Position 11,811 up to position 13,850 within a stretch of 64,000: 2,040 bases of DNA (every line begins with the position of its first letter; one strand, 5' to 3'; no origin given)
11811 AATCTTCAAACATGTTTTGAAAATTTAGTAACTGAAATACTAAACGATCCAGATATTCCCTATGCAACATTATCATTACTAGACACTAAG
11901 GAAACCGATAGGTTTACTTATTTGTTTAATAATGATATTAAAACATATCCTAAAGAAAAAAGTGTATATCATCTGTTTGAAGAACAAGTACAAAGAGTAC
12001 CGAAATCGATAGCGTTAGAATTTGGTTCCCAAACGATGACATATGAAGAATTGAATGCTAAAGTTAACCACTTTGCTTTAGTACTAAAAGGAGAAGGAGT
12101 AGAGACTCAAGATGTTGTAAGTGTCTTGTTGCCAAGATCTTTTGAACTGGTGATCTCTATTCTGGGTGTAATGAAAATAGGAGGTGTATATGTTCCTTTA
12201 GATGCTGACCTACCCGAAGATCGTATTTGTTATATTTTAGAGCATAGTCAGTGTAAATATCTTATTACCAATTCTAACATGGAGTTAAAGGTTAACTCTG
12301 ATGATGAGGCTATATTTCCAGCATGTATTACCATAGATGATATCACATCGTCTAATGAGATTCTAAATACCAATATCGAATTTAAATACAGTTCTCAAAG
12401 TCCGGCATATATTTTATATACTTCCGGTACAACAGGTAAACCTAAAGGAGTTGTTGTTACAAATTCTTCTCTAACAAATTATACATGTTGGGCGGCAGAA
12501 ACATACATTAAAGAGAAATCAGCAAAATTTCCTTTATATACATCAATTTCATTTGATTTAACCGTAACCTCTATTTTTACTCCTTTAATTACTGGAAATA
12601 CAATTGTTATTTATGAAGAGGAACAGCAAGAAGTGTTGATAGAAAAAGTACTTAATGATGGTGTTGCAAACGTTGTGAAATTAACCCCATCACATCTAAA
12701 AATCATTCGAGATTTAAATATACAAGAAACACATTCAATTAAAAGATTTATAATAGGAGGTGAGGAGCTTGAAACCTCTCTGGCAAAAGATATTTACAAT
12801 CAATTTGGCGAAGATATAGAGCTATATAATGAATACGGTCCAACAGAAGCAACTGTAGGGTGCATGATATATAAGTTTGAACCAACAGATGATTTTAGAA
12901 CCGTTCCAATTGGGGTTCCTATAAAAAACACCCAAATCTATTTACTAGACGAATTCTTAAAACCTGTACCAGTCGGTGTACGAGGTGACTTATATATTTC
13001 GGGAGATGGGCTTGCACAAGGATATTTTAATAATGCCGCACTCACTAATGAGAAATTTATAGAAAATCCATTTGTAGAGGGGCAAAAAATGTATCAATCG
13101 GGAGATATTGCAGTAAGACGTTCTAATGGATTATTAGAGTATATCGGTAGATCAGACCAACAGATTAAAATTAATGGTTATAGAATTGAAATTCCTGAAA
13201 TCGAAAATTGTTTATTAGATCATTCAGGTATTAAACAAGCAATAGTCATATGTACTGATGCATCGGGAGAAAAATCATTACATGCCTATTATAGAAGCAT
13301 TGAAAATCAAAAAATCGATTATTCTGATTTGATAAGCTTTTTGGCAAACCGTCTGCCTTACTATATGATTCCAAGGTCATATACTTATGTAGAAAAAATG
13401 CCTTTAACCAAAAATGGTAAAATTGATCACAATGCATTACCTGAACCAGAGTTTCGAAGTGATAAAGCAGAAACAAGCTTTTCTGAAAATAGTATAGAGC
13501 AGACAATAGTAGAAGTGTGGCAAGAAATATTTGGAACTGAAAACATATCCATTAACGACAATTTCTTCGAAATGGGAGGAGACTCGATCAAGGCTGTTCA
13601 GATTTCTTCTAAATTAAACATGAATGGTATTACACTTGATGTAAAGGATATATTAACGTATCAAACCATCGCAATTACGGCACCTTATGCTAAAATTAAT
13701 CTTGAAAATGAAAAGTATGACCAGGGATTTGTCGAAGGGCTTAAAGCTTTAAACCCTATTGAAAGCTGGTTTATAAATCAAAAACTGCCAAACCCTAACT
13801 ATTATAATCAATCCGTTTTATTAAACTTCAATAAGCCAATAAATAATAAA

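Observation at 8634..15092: FAAL-ACP-C-A(Asn)-T-E initiation predicts an N-acyl-D-Asn cap, the classic prodrug motif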

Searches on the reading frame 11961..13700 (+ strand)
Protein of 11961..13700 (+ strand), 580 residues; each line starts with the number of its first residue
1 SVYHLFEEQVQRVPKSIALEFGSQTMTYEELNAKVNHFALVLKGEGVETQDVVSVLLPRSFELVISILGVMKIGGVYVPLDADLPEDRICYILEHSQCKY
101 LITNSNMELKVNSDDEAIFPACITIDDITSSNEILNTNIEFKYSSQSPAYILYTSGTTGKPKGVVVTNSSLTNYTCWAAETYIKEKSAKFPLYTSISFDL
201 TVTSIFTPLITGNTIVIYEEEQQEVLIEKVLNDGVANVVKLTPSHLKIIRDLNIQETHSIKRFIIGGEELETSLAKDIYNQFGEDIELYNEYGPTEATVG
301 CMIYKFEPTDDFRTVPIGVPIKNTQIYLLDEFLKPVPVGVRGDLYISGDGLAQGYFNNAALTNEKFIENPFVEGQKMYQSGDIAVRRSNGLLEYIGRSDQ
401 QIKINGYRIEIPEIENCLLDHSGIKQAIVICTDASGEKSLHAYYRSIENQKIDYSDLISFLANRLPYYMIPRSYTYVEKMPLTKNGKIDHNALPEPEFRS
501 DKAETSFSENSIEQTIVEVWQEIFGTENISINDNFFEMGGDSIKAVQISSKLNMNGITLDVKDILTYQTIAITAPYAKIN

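Call 6: search_protein_families(library=ncbifam, proteins=[window:11961-13700:+])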
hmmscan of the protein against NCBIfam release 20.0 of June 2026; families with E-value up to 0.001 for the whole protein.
window:11961-13700:+ (580 aa): 104 families (the best 25 are shown)
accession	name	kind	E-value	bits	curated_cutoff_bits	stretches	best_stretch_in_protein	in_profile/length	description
NF047350.1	aureusi_NRPS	equivalog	1.3e-128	430.3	2500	1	2-572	1436-1985/2373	aureusimine non-ribosomal peptide synthetase AusA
NF004282.0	PRK05691.1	subfamily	5.6e-124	414.3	4090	1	2-575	2190-2773/4334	non-ribosomal peptide synthase/polyketide synthase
NF041803.1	NRPS_SolG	exception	1.6e-120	403.5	2200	1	3-571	564-1149/1163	solanimycin non-ribosomal peptide synthetase SolG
TIGR01733.1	AA-adenyl-dom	subfamily_domain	1.6e-120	402.7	317.4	1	27-429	1-409/409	amino acid adenylation domain-containing protein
NF038078.1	NRPS_MxcG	equivalog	1.8e-95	320.5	2300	1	2-572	458-1036/1442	myxochelin non-ribosomal peptide synthetase MxcG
NF003417.0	PRK04813.1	subfamily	7.6e-91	305.1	476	1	7-493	10-499/505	D-alanine--poly(phosphoribitol) ligase subunit DltA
NF007605.2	PRK10252.1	equivalog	8.3e-91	305.1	2400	1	4-553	458-1016/1292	enterobactin non-ribosomal peptide synthetase EntF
TIGR01734.1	D-ala-DACP-lig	equivalog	3.8e-88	296.2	559.85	1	6-494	6-499/504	D-alanine--poly(phosphoribitol) ligase subunit DltA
NF004837.0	PRK06187.1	subfamily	4.3e-66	223.3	476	1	2-496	10-521/531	long-chain-fatty-acid--CoA ligase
TIGR03098.1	ligase_PEP_1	hypoth_equivalog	4.3e-64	216.8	592.35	1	2-493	2-514/517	acyl-CoA ligase (AMP-forming), exosortase A system-associated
TIGR03443.1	alpha_am_amid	equivalog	1.6e-54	184.8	1030.1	4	146-376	415-656/1390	L-aminoadipate-semialdehyde dehydrogenase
NF006182.0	PRK08316.1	subfamily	5.9e-52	176.8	663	1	6-488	17-508/523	fatty acyl-CoA synthetase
TIGR01923.1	menE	equivalog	1.1e-49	169.5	330.15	1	27-492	1-441/442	o-succinylbenzoate--CoA ligase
NF052269.1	Staph_lig_FadD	equivalog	2.1e-49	168.2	650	1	23-493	25-489/499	long-chain-fatty-acid--CoA ligase FadD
NF006181.0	PRK08314.1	subfamily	1.4e-47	162.2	705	2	145-502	203-559/563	long-chain-fatty-acid--CoA ligase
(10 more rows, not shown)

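Call 8: search_solved_structures(query=window:11961-13500:+, max_evalue=1e-30, show_alignments=0)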
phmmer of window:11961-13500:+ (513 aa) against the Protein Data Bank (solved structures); distinct sequences matched with E-value up to 1e-30: 83 (the best 60 are shown).
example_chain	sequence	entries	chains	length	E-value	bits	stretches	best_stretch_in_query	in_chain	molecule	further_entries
9be3_A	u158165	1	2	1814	1.3e-178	597.8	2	3-497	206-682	Linear gramicidin synthase subunit A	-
9be4_A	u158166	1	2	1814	1.3e-178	597.8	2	3-497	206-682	Linear gramicidin synthase subunit A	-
9meh_A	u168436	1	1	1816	1.3e-178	597.8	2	3-497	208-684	Linear gramicidin synthase subunit A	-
6mfz_A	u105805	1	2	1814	1.3e-178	597.8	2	3-497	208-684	Linear gramicidin synthase subunit A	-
6mfy_A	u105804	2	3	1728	3.7e-178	596.3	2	3-497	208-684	Linear gramicidin synthase subunit A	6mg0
8xjz_C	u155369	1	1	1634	6.9e-127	427.2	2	17-491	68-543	Peptide synthetase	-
5u89_A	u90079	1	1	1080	1.1e-102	347.4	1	4-499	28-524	Amino acid adenylation domain protein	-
9bfd_A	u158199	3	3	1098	5.2e-101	341.8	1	1-507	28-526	Tyrocidine synthase 1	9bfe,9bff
4d4g_A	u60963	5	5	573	1.2e-97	330.7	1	1-507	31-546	APNAA1 | APNA A1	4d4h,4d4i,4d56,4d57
8jbr_A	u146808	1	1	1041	1.3e-97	330.7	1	2-502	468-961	McyA protein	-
1amu_A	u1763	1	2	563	1.9e-96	326.8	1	2-499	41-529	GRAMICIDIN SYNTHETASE 1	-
9bfd_B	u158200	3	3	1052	1.6e-93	317.2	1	2-500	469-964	Tyrocidine synthase 2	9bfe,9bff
5es5_A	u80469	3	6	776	1.6e-90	307.3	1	3-497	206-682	Linear gramicidin synthetase subunit A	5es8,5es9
5es6_A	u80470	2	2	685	1.8e-90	307.1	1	3-496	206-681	Linear gramicidin synthase subunit A | Linear gramicidin synthetase subunit A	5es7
6mfx_A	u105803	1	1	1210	3e-90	306.3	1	3-497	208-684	Linear gramicidin synthase subunit A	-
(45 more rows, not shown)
